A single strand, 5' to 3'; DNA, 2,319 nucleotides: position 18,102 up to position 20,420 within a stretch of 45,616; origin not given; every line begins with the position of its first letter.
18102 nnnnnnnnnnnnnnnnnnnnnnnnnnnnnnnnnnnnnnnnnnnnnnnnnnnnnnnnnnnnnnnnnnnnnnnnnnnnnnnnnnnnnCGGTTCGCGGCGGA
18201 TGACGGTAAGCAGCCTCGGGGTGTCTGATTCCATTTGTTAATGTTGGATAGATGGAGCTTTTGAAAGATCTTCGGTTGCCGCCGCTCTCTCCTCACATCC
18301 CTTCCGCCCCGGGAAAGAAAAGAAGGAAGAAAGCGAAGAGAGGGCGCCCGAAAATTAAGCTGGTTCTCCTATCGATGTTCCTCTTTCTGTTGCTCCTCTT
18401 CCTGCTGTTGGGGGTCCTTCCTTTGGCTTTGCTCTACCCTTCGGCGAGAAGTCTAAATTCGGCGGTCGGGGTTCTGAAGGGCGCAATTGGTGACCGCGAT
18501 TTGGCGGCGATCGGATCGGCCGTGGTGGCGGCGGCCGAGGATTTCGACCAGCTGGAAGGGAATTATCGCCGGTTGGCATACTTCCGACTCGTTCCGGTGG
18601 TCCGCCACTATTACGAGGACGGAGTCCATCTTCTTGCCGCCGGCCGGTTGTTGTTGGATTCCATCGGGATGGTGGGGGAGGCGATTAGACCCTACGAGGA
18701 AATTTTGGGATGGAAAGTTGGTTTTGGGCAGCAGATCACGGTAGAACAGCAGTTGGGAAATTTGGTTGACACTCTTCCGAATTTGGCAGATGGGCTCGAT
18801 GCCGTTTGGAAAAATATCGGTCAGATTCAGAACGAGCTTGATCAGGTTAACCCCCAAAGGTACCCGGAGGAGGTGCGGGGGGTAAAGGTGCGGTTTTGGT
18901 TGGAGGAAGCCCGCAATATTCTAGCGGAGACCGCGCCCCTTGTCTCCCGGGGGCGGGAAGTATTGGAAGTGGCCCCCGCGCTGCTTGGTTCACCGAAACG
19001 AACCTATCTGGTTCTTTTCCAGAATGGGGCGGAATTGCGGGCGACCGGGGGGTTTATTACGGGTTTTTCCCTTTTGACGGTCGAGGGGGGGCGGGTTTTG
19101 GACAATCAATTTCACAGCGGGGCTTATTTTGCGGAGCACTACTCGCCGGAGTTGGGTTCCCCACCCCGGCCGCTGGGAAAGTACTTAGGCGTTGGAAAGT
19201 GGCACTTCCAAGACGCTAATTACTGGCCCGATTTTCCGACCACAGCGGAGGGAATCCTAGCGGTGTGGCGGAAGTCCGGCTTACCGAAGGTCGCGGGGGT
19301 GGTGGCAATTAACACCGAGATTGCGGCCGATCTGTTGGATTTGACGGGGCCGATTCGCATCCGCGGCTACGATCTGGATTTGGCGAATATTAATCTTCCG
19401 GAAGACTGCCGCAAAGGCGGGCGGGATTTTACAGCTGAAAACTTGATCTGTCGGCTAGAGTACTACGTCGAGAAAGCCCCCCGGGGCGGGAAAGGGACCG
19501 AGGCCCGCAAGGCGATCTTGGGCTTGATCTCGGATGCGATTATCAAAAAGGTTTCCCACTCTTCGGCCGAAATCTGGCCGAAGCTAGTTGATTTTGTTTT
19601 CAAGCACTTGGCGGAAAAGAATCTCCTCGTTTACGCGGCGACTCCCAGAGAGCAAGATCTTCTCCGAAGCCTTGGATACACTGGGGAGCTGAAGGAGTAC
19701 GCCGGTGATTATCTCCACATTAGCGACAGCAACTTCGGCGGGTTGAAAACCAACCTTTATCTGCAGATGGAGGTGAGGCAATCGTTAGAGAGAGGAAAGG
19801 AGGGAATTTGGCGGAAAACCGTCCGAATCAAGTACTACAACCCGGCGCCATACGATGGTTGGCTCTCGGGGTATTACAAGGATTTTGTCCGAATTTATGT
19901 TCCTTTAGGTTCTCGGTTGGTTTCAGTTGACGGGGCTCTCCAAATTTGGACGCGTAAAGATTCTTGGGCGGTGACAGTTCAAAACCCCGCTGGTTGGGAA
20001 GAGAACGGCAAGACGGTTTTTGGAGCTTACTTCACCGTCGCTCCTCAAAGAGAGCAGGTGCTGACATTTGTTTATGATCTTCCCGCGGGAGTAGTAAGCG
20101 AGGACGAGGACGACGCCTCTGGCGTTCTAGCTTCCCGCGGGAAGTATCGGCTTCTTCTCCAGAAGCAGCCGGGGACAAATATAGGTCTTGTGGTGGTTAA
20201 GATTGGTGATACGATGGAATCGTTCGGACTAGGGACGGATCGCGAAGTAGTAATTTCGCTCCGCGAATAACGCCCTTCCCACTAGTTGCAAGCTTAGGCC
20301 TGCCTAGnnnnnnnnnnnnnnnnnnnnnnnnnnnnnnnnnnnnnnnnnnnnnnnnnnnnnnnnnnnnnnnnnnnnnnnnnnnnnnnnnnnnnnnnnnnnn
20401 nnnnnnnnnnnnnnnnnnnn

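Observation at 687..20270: Complete ABC-exporter-dependent glycan assembly line with terminator, ligase-like and DUF4012 components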

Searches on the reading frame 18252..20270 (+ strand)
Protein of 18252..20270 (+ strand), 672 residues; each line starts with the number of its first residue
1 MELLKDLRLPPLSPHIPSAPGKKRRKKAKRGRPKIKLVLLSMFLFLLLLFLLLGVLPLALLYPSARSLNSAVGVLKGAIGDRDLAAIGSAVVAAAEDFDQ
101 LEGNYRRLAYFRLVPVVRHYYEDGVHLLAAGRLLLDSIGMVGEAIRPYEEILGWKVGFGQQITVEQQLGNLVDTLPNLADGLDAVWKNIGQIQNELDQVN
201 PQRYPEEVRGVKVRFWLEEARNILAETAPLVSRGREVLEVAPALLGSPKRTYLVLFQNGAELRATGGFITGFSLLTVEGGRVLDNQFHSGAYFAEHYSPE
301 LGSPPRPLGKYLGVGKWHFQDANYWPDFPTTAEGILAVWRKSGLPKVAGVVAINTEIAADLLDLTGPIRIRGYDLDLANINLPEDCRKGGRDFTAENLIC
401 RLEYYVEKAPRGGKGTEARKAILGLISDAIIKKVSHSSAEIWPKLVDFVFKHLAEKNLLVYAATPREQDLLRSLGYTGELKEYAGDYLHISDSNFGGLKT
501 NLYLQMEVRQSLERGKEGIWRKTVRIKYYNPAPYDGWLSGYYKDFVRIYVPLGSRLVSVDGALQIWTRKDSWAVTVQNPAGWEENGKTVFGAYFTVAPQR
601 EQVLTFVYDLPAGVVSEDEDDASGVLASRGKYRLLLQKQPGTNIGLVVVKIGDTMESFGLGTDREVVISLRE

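Call 4: search_protein_families(library=pfam, proteins=[window:18252-20270:+], max_evalue=0.01)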
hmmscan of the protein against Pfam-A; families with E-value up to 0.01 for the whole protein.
window:18252-20270:+ (672 aa): 1 family
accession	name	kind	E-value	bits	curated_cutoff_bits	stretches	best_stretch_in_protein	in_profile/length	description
PF13196.11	DUF4012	-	3.3e-26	93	28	1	249-376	3-131/144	Protein of unknown function (DUF4012)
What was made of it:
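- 18252..20270 (+): DUF4012 protein: basic cytoplasmic tail, one TM helix, extracellular helical bundle (aa ~60-245), alpha/beta domain (aa ~250-480) with LCP-like fold, and a C-terminal beta-sandwich (aa ~486-669). DUF4012 E 3e-26 (call 4).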

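Call 13: search_protein_families(library=ncbifam, proteins=[window:18252-20270:+], max_evalue=0.01)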
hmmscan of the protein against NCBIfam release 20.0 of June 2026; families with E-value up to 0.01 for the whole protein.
window:18252-20270:+ (672 aa): 0 families

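Call 23: find_homologous_proteins(query=window:18252-20270:+, max_evalue=0.00001)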
Query window:18252-20270:+ (672 aa): 287 proteins with E <= 0.00001 among 8000 candidates; the best 120 are listed.
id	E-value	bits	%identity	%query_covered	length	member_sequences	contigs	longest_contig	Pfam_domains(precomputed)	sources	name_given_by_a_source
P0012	0.0e+0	1525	100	100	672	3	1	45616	PF13196.12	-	-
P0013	0.0e+0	1015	75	87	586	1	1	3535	PF13196.12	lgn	-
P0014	2.2e-288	976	64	100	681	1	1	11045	PF13196.12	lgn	-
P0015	1.4e-266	904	66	89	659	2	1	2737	PF13196.12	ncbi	ncbi:MAG: DUF4012 domain-containing protein [Patescibacteria group bacterium]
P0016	3.3e-266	903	61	100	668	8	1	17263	PF13196.12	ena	-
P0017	3.3e-266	903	65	91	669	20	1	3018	PF13196.12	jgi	-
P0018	1.2e-258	878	64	92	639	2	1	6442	PF13196.12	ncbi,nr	ncbi:MAG: DUF4012 domain-containing protein [candidate division WWE3 bacterium]|nr:DUF4012 domain-co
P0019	4.5e-258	876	62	94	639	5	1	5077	PF13196.12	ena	-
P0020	1.3e-256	871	63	91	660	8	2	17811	PF13196.12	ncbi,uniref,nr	ncbi:hypothetical protein A2V54_00105 [candidate division WWE3 bacterium RBG_19FT_COMBO_53_11]|unire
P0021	1.5e-256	871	63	91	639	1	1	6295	PF13196.12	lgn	-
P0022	4.6e-253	860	62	93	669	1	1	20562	PF13196.12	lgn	-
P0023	7.5e-253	859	60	97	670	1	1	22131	PF13196.12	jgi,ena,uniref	uniref:DUF4012 domain-containing protein n=1 Tax=candidate division WWE3 bacterium TaxID=2053526 Rep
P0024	1.4e-247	842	61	91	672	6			PF13196.12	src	-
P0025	1.4e-245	835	61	89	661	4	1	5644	PF13196.12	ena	-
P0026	1.5e-238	812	55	99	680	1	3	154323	PF13196.12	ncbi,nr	ncbi:DUF4012 domain-containing protein [Candidatus Saccharibacteria bacterium]|nr:DUF4012 domain-con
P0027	3.2e-238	811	58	92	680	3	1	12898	PF13196.12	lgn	-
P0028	3.3e-227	774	56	94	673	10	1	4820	PF13196.12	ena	-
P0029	6.0e-225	767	57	91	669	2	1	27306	PF13196.12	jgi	-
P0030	3.5e-221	754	54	92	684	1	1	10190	PF13196.12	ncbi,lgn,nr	ncbi:MAG: hypothetical protein BMS9Abin34_384 [Patescibacteria group bacterium]|nr:MAG: hypothetical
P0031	1.7e-214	732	52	92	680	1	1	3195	PF13196.12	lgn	-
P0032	5.2e-213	727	52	92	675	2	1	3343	PF13196.12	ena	-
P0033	1.2e-211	723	55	92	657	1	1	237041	PF13196.12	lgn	-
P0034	3.6e-207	708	55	92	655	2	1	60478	PF13196.12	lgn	-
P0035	2.1e-198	679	52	89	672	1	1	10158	PF13196.12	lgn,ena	-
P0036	6.1e-193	661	52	92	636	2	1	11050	PF13196.12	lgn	-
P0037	3.1e-190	652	46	98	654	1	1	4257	PF13196.12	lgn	-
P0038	1.1e-189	650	48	91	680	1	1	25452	PF13196.12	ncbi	ncbi:MAG: DUF4012 domain-containing protein [Patescibacteria group bacterium]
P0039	1.3e-188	647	46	97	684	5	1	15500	PF13196.12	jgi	-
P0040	1.8e-185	636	47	95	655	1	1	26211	PF13196.12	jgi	-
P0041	1.1e-184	634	44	97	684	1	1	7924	PF13196.12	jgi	-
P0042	6.8e-171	588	45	92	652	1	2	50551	PF13196.12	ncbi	-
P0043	2.5e-167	576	46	91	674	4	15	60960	PF13196.12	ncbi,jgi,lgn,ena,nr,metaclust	ncbi:hypothetical protein COV28_02965 [candidate division WWE3 bacterium CG10_big_fil_rev_8_21_14_0_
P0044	1.2e-158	548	45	94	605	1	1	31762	PF13196.12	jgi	-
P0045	4.9e-153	529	45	88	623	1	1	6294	PF13196.12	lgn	-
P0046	1.4e-152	528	44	92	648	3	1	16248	PF13196.12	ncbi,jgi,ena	-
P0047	1.4e-149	518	43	92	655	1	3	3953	PF13196.12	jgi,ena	-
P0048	2.1e-121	425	51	55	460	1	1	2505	PF13196.12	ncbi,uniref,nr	ncbi:MAG TPA: DUF4012 domain-containing protein [candidate division WWE3 bacterium]|uniref:DUF4012 d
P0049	4.8e-86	308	32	91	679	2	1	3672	PF13196.12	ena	-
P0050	1.0e-85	307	30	99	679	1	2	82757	PF13196.12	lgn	-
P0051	1.6e-84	303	31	97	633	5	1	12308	PF13196.12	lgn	-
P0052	4.4e-84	301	31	98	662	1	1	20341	PF13196.12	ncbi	-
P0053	5.8e-84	301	31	98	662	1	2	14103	PF13196.12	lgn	-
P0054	6.2e-84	301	32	90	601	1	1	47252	PF13196.12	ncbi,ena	-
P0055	7.4e-84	300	32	94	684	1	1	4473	PF13196.12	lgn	-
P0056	1.4e-83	299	31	97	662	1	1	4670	PF13196.12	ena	-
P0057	1.1e-80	290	31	96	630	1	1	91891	PF13196.12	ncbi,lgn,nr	ncbi:MAG: DUF4012 domain-containing protein [Patescibacteria group bacterium]|nr:DUF4012 domain-cont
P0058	9.2e-76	274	30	92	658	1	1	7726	PF13196.12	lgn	-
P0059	1.0e-75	274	31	89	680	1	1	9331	PF13196.12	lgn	-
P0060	7.4e-73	264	29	95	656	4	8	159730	PF13196.12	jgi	-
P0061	2.8e-72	262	30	89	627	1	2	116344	PF13196.12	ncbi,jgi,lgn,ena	-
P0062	3.6e-72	262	31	93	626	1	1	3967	PF13196.12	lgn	-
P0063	4.7e-71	258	29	99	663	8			PF13196.12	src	-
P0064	3.8e-70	255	29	94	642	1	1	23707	PF13196.12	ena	-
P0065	6.7e-70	254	29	94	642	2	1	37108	PF13196.12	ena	-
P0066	5.6e-69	251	30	97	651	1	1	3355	PF13196.12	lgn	-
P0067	7.9e-69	251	31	84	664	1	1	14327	PF13196.12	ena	-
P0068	1.7e-68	250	30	96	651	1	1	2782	PF13196.12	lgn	-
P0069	2.4e-68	249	29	98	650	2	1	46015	PF13196.12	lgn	-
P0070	8.6e-68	247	29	93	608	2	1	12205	PF13196.12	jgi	-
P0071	1.6e-67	246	29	92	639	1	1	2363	PF13196.12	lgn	-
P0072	3.5e-67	245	30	96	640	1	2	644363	PF13196.12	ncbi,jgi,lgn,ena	-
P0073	3.7e-67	245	28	96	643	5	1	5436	PF13196.12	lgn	-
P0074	4.0e-67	245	29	97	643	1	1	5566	PF13196.12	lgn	-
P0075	1.4e-66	243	29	99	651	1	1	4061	PF13196.12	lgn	-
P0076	1.4e-66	243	28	94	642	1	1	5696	PF13196.12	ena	-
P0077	2.0e-66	243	29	90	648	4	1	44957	PF13196.12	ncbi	-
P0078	5.9e-65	238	29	97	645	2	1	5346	PF13196.12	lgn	-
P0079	1.3e-64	237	30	92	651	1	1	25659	PF13196.12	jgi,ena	-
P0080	1.5e-64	237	30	87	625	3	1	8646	PF13196.12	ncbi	-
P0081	5.4e-64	235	29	94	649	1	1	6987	PF13196.12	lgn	-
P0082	1.1e-63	234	28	92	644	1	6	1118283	PF13196.12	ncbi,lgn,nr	ncbi:DUF4012 domain-containing protein [Candidatus Gottesmanbacteria bacterium]|nr:DUF4012 domain-co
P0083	1.4e-63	233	29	96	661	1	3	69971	PF13196.12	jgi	jgi:hypothetical protein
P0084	2.2e-63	233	29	97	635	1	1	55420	PF13196.12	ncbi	-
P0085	2.6e-62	229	29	88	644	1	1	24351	PF13196.12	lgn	-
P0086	1.1e-61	227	27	92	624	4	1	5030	PF13196.12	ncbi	-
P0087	1.6e-61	227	28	89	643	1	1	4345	PF13196.12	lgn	-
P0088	1.5e-60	223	29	92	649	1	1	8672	PF13196.12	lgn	-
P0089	2.2e-60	223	27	90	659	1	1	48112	PF13196.12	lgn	-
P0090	5.6e-60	222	27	97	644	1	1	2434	PF13196.12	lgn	-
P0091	9.2e-60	221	29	92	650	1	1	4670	PF13196.12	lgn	-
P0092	1.2e-59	220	29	92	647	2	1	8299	PF13196.12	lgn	-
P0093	2.1e-59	220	28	87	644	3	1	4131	PF13196.12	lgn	-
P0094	6.1e-59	218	30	92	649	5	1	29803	PF13196.12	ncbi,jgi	ncbi:MAG: hypothetical protein RLZZ455_271 [Candidatus Parcubacteria bacterium]|jgi:hypothetical pro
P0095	3.4e-58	216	29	88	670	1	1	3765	PF13196.12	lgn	-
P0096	1.0e-57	214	29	94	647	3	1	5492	PF13196.12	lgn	-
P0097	1.1e-57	214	28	92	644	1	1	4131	PF13196.12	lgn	-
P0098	1.4e-57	214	28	96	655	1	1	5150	PF13196.12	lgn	-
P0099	7.8e-57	211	27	89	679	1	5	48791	PF13196.12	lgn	-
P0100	7.8e-57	211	27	87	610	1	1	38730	PF13196.12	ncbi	-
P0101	1.2e-56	211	28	94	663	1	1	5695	PF13196.12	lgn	-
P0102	8.4e-56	208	28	92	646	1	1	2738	PF13196.12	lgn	-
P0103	9.0e-56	208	27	97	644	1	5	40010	PF13196.12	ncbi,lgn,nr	ncbi:MAG: DUF4012 domain-containing protein [Candidatus Levybacteria bacterium]|nr:DUF4012 domain-co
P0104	3.0e-55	206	28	92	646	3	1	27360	PF13196.12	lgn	-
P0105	5.0e-55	205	28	84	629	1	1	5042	PF13196.12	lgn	-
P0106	8.2e-54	201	25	97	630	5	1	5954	PF13196.12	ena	-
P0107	8.9e-54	201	32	67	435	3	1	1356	PF13196.12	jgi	jgi:hypothetical protein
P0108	9.7e-54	201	27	94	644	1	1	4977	PF13196.12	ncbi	-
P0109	8.9e-52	194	27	88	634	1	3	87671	PF13196.12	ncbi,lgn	-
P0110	2.5e-51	193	25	93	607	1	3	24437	PF13196.12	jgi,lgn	jgi:hypothetical protein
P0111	3.6e-51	192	27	94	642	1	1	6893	PF13196.12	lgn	-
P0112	1.1e-50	191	26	87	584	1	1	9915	PF13196.12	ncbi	ncbi:MAG: DUF4012 domain-containing protein, partial [Microgenomates group bacterium]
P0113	2.2e-49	186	26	96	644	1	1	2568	PF13196.12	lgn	-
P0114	2.1e-48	183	28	76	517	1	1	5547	PF13196.12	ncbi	ncbi:MAG: DUF4012 domain-containing protein, partial [Microgenomates group bacterium]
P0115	4.4e-48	182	27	93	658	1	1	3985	PF13196.12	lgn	-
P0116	7.0e-48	182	26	96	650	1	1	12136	PF13196.12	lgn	-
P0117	2.0e-47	180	25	94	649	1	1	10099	PF13196.12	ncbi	-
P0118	2.7e-40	156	31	69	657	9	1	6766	PF13196.12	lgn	-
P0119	1.3e-38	151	27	79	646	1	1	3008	PF13196.12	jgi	jgi:hypothetical protein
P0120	1.6e-38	151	31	60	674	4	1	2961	PF13196.12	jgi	-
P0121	2.9e-38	150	30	64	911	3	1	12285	PF13196.12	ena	-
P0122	7.7e-38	148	27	86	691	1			PF13196.12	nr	nr:DUF4012 domain-containing protein [Chloroflexota bacterium]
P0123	9.6e-38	148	30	60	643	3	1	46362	PF13196.12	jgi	jgi:hypothetical protein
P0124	2.7e-37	147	30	60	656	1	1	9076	PF13196.12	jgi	-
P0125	3.1e-37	146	31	70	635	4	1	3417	PF13196.12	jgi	jgi:hypothetical protein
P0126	3.6e-37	146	30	69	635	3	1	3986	PF13196.12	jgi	jgi:hypothetical protein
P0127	4.7e-37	146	32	59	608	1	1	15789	PF13196.12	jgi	jgi:hypothetical protein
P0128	4.8e-37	146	29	60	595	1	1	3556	PF13196.12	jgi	jgi:hypothetical protein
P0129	5.5e-37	146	27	90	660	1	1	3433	PF13196.12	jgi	jgi:hypothetical protein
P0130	6.0e-37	145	31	60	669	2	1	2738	PF13196.12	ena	-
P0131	2.2e-36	144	28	87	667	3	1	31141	PF13196.12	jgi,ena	-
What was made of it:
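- On DUF4012 (PF13196): 287 homologues, mostly CPR (call 23).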

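Call 34: predict_structure(alignment_id=A2)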
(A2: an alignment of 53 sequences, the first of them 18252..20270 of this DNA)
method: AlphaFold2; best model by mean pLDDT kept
length: 672 residues; sequences in the alignment: 53
mean_pLDDT: 89.2   pTM: 0.85
mean pLDDT of the five models: 89.2, 88.1, 87.2, 86.7, 86.2
residues with pLDDT >= 90: 441; 70-90: 184; 50-70: 34; < 50: 13
segments of 3 or more residues with pLDDT < 50: 24-31
pLDDT, mean of each block of 10 residues (from residue 1): 58 53 48 76 91 87 91 93 91 96 94 91 96 94 89 79 90 87 88 94 88 90 83 85 94 95 94 96 94 83 93 91 95 94 94 94 95 90 88 93 86 80 93 93 91 95 96 93 96 90 94 92 98 89 97 98 97 97 98 97 98 77 55 94 91 91 91 64
secondary structure, 60 per line:
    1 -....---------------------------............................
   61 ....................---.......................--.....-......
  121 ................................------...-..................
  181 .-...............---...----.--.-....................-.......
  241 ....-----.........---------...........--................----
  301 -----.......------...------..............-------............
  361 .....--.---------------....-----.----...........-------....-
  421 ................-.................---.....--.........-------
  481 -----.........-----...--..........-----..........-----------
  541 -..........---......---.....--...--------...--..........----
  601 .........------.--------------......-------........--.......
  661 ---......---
elements in order: H2-5 H33-80 H84-106 H109-113 H115-152 H164-181 H183-197 H213-232 H234-244 E250-258 E268-278 E281-289 H290-296 H306-312 H328-341 E349-354 H355-365 H384-387 H398-408 H416-419 H421-436 H439-454 E458-462 H465-473 E486-494 E505-514 E520-529 E542-551 E555-560 E564-568 E571-573 E582-584 E587-596 E601-609 E631-636 E644-651 E654-660 E664-669
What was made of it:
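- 18252..20270 (+): AF2 pLDDT 89, pTM 0.85 (call 34).
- The model is confident (call 34). The long extracellular helical bundle of DUF4012 (call 34) could act as a scaffold.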

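Call 39: fold_search(model_id=the predicted structure, library=pdb)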
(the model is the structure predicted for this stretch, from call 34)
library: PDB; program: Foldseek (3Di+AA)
matches with E <= 10: 624; with E <= 0.001: 0
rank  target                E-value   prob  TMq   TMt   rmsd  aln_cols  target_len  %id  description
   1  3owq_C                2.6e-03  1.00  0.18  0.44   9.5       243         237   17  X-Ray Structure of Lin1025 protein from Listeria innocua, Northeast Structural Genomics Consortium Target LkR164 (released 2010-10-20)
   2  6a8z_B                4.0e-03  0.90  0.10  0.13  14.4       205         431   13  Crystal structure of M1 zinc metallopeptidase from Deinococcus radiodurans (released 2019-07-17)
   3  8rf9                  4.3e-03  0.18  0.09  0.03  28.0       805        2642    9  CgsiGP1 sample in nanodisc (released 2024-03-20)
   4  6koy_A                6.0e-03  0.92  0.10  0.15  12.8       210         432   10  Crystal structure of two domain M1 Zinc metallopeptidase E323A mutant bound to L-tryptophan amino acid (released 2020-01-22)
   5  6koz_B                6.6e-03  0.90  0.11  0.15  12.8       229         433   10  Crystal structure of two domain M1 zinc metallopeptidase E323 mutant bound to L-Leucine amino acid (released 2020-01-22)
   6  3tep                  7.3e-03  1.00  0.23  0.38   8.7       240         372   12  LytR-CPS2a-Psr family protein with bound octaprenyl pyrophosphate lipid and magnesium ion (released 2011-10-12)
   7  6kp0_A                8.0e-03  0.80  0.10  0.13  14.4       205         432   13  Crystal structure of two domain M1 zinc metallopeptidase E323A mutant bound to L-arginine (released 2020-01-22)
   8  3tel                  8.8e-03  1.00  0.22  0.36   6.4       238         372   11  LytR-CPS2A-Psr family protein with bound octaprenyl pyrophosphate lipid and manganese ion (released 2011-10-12)
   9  2xxq                  9.3e-03  1.00  0.21  0.36   8.9       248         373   11  A widespread family of bacterial cell wall assembly proteins (released 2011-10-19)
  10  6kp1_A                1.2e-02  0.72  0.09  0.13  14.6       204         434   13  Crystal structure of two domain M1 zinc metallopeptidase E323A mutant bound to L-methionine amino acid (released 2020-06-24)
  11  6iff_A                1.4e-02  0.77  0.10  0.14  14.4       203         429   14  Crystal structure of M1 zinc metallopeptidase E323A mutant from Deinococcus radiodurans (released 2019-09-25)
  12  6u7g_B                1.5e-02  0.72  0.10  0.08  11.6       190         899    7  HCoV-229E RBD Class V in complex with human APN (released 2019-11-13)
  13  6ifg_A                1.6e-02  0.82  0.09  0.13  12.4       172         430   14  Crystal structure of M1 zinc metallopeptidase E323A mutant bound to Tyr-ser-ala substrate from Deinococcus radiodurans (released 2019-09-25)
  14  6koz_A                1.9e-02  0.85  0.12  0.16  12.1       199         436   12  Crystal structure of two domain M1 zinc metallopeptidase E323 mutant bound to L-Leucine amino acid (released 2020-01-22)
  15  6a8z_A                2.2e-02  0.66  0.10  0.13  14.5       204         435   14  Crystal structure of M1 zinc metallopeptidase from Deinococcus radiodurans (released 2019-07-17)
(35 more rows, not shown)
